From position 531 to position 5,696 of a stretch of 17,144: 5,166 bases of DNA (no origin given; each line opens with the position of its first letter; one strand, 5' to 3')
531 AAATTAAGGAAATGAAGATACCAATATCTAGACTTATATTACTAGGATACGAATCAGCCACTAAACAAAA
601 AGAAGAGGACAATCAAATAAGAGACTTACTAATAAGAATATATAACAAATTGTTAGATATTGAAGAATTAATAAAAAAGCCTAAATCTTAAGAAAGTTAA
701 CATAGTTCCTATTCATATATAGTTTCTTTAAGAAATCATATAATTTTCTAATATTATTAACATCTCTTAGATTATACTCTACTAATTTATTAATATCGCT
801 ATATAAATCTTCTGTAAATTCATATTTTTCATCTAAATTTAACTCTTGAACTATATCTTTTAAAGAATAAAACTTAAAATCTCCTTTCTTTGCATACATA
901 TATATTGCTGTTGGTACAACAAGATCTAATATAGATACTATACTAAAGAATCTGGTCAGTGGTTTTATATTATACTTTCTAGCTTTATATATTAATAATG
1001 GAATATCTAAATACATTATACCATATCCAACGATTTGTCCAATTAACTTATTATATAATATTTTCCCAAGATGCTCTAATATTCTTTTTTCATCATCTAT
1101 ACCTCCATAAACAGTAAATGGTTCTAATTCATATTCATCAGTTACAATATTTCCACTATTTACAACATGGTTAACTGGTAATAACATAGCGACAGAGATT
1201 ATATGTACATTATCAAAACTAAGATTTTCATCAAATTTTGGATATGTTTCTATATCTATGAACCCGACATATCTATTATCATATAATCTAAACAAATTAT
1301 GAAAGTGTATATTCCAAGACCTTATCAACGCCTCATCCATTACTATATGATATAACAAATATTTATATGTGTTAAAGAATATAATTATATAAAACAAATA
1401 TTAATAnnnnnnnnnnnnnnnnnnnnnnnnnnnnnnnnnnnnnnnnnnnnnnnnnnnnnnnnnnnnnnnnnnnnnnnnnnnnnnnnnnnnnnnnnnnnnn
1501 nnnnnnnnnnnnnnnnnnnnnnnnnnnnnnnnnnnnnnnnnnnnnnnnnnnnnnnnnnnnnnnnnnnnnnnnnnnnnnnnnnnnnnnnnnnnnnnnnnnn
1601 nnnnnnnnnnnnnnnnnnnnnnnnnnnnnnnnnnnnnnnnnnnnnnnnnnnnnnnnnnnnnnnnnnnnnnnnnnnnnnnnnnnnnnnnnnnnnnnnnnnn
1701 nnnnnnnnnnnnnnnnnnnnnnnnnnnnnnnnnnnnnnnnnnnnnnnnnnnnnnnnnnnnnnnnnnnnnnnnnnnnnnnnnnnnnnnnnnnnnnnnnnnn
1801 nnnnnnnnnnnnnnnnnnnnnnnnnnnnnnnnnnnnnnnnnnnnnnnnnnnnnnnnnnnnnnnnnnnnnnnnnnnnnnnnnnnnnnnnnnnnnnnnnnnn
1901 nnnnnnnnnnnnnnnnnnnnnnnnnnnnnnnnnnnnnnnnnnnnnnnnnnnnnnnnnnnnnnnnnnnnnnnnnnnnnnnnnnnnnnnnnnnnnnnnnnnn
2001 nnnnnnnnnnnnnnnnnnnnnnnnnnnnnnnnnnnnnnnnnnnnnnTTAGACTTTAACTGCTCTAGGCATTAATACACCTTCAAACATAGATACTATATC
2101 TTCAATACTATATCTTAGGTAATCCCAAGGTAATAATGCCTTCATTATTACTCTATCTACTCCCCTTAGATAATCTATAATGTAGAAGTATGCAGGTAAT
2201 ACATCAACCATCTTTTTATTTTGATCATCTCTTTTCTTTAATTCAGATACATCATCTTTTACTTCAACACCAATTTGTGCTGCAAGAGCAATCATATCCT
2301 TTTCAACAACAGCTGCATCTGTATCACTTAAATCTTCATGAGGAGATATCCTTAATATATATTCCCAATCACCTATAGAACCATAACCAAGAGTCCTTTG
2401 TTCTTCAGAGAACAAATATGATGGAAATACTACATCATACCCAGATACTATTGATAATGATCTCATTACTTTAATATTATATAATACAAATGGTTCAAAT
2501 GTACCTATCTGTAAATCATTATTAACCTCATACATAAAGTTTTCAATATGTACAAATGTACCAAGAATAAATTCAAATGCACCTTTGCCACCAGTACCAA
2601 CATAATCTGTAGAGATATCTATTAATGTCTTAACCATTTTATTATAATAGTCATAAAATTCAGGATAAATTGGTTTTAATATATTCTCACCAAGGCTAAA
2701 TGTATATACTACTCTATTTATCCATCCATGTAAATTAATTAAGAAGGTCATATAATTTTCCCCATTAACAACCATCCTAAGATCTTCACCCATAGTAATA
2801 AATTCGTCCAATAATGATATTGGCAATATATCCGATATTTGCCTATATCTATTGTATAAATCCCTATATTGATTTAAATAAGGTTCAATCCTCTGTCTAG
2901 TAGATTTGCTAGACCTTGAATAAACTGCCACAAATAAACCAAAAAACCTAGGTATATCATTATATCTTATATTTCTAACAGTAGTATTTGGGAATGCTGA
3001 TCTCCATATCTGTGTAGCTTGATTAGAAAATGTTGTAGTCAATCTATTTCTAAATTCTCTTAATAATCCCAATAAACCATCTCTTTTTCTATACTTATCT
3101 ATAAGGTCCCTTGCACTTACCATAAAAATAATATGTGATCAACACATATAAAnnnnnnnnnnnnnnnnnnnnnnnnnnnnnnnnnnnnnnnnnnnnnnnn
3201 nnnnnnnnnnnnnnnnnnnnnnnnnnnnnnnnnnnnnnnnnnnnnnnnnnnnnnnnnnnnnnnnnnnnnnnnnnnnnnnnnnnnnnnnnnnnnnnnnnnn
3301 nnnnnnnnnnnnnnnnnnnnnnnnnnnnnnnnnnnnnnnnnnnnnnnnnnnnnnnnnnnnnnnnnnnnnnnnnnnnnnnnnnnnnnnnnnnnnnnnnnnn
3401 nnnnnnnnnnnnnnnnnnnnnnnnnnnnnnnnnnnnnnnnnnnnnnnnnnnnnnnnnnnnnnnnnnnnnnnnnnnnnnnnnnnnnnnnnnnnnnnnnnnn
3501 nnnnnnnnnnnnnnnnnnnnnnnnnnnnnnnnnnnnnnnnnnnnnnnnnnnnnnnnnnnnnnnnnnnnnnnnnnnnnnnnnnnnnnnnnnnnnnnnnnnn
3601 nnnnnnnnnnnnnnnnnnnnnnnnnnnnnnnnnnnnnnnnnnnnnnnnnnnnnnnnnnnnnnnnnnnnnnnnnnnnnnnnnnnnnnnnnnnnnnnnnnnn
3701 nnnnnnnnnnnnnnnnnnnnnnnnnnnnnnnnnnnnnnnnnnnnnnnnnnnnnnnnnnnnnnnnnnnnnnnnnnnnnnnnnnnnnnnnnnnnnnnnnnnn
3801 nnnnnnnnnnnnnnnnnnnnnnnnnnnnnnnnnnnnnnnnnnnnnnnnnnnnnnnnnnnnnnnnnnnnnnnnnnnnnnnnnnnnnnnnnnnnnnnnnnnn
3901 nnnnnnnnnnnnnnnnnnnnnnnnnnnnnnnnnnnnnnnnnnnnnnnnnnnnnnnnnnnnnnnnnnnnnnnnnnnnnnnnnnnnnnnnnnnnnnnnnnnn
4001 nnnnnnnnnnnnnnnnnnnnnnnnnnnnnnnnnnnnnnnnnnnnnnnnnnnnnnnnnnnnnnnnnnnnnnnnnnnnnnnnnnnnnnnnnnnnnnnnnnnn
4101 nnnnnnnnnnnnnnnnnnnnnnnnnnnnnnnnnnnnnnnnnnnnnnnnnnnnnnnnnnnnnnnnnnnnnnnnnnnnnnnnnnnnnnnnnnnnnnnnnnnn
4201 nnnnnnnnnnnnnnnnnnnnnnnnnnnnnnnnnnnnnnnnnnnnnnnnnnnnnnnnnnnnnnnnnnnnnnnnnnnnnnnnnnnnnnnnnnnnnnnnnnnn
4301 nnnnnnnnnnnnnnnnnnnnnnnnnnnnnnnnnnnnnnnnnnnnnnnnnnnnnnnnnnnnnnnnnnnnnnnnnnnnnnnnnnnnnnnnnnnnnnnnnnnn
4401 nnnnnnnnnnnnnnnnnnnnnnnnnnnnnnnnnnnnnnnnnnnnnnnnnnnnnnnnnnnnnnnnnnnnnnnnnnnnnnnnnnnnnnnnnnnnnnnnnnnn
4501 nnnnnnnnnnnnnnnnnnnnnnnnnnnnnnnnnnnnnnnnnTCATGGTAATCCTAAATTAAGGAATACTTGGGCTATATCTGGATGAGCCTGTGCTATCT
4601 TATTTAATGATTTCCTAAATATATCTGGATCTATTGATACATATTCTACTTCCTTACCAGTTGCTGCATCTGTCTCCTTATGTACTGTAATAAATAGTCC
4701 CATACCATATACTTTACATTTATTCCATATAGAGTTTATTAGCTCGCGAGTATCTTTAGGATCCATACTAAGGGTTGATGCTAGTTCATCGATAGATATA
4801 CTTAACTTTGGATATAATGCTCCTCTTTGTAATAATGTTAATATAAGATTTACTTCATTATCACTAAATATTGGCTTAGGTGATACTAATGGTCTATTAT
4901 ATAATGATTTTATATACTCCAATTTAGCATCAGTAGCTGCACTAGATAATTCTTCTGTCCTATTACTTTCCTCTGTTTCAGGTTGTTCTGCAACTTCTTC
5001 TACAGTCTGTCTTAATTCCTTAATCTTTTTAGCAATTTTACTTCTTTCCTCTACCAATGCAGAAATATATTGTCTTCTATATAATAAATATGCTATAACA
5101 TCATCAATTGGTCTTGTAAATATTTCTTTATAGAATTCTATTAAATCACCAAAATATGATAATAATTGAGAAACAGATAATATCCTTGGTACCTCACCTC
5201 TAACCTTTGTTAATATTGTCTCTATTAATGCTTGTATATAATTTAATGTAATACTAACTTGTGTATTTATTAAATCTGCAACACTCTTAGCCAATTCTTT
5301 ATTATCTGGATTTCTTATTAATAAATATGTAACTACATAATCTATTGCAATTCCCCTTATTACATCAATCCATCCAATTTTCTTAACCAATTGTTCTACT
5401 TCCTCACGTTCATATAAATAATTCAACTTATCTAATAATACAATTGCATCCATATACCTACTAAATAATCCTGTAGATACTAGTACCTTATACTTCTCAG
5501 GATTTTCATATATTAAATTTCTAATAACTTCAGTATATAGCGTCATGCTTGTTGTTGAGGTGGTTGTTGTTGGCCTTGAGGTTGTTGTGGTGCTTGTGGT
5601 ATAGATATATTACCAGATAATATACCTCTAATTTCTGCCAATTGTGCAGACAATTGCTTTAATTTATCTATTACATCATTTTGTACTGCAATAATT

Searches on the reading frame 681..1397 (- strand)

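Call 4: search_protein_families(library=pfam, proteins=[window:681-1397:-], max_evalue=1)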
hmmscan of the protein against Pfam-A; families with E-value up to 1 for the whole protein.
window:681-1397:- (238 aa): 1 family
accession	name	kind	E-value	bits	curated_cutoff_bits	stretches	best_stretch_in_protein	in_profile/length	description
PF13482.12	RNase_H_2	-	0.045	14.1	22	0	99-221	40-162/165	RNase_H superfamily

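Call 5: search_protein_families(library=phrogs, proteins=[window:681-1397:-], max_evalue=0.1)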
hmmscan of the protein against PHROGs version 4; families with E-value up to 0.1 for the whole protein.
window:681-1397:- (238 aa): 3 families
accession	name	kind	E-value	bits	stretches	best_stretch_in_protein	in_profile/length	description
phrog_17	-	DNA, RNA and nucleotide metabolism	0.0052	15.7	1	47-229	675-830/1445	DNA polymerase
phrog_4085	-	unknown function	0.023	16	1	156-190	41-75/77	-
phrog_403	-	DNA, RNA and nucleotide metabolism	0.036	14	0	176-228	189-251/321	DNA polymerase exonuclease subunit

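Call 18: search_protein_families(library=ncbifam, proteins=[window:681-1397:-], max_evalue=1)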
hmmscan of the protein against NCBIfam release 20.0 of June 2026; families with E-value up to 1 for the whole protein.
window:681-1397:- (238 aa): 1 family
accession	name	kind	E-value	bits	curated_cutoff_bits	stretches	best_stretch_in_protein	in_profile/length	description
NF001215.0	PRK00192.1-1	equivalog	0.011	14.9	488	1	177-217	76-116/265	mannosyl-3-phosphoglycerate phosphatase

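Call 75: search_protein_families(library=padloc, proteins=[window:681-1397:-], max_evalue=10)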
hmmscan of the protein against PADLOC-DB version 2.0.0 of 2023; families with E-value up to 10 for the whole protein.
window:681-1397:- (238 aa): 0 families

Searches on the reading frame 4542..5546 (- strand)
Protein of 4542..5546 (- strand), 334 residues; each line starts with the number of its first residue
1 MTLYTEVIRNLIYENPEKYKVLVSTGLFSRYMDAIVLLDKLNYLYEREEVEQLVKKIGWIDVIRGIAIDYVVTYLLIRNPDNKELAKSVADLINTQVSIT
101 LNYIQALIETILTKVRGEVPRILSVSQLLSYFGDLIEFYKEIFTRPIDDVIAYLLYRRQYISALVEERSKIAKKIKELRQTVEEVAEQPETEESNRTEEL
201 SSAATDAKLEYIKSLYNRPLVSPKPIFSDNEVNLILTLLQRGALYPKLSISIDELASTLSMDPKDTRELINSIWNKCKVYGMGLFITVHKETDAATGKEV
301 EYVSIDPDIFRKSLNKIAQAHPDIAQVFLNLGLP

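Call 4: search_protein_families(library=pfam, proteins=[window:4542-5546:-], max_evalue=1)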
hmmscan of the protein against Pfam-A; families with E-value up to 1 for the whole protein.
window:4542-5546:- (334 aa): 6 families
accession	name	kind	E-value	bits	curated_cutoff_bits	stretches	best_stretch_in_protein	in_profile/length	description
PF11537.13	NitrOD5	-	0.066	13.8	27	1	11-57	40-89/94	Nitrosopumilus output domain 5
PF24583.1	DUF7610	-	0.13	13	27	1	172-216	2-43/79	Domain of unknown function (DUF7610)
PF15463.11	ECM11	-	0.19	12.7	27.1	1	164-214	75-127/133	Extracellular mutant protein 11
PF08984.16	DUF1858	-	0.22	12.1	32.2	0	313-333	6-26/59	Domain of unknown function (DUF1858)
PF20988.2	SidF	-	0.28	9.6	27.1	1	73-198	396-520/839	Phosphoinositide phosphatase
PF09293.15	RNaseH_C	-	0.7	10.7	25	1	4-44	43-82/124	T4 RNase H, C terminal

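Call 5: search_protein_families(library=phrogs, proteins=[window:4542-5546:-], max_evalue=0.1)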
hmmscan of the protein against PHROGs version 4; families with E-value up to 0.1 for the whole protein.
window:4542-5546:- (334 aa): 2 families
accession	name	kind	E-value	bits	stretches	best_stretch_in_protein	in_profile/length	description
phrog_3259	-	unknown function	0.019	16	1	173-217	102-146/188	-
phrog_408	-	unknown function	0.056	14.8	0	160-215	6-65/111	-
